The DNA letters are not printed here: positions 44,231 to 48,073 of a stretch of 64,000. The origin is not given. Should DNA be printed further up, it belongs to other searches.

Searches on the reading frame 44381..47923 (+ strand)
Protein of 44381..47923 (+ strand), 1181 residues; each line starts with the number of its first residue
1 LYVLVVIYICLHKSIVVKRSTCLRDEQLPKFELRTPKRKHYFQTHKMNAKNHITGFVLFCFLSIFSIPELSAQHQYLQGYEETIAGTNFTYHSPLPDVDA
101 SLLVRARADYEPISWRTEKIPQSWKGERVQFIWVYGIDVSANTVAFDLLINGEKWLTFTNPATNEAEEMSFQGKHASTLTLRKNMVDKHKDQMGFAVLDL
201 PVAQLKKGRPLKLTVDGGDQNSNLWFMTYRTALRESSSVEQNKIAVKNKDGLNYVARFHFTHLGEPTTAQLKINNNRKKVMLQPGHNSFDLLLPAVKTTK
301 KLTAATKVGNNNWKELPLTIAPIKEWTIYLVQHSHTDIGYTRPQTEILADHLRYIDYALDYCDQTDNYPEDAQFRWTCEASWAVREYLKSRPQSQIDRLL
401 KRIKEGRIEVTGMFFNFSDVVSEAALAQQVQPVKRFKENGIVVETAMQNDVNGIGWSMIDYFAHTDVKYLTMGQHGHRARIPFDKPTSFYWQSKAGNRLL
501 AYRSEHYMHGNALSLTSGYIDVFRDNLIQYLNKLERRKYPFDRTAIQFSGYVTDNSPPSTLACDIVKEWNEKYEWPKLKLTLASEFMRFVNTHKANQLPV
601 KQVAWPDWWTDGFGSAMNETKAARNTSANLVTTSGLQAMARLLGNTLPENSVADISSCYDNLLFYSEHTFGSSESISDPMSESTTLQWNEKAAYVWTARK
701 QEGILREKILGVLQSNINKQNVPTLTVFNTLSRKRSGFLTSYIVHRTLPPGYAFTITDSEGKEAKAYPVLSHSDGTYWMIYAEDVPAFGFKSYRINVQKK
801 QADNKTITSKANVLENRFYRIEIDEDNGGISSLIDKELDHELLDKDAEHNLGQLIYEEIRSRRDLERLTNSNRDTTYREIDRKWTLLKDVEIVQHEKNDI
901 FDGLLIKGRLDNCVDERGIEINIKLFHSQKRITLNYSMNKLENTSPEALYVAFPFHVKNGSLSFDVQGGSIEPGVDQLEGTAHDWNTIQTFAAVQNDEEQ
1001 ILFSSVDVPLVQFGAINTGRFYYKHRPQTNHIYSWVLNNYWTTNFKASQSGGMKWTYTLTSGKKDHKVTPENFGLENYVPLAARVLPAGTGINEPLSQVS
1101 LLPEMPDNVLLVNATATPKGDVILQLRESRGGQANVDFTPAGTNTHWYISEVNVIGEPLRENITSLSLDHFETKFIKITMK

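Call 37: search_protein_families(library=pfam, proteins=[window:44381-47923:+], max_evalue=0.1)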
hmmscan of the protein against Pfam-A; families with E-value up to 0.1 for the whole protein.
window:44381-47923:+ (1181 aa): 3 families
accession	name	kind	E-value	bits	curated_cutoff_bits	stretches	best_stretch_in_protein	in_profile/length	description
PF01074.27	Glyco_hydro_38N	-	3.2e-29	102.6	25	1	327-592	1-257/270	Glycosyl hydrolases family 38 N-terminal domain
PF07748.19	Glyco_hydro_38C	-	1.7e-09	38.7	25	1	814-997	1-170/206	Glycosyl hydrolases family 38 C-terminal domain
PF09261.16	Alpha-mann_mid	-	0.011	16.2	31.1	1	608-681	2-72/96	Alpha mannosidase middle domain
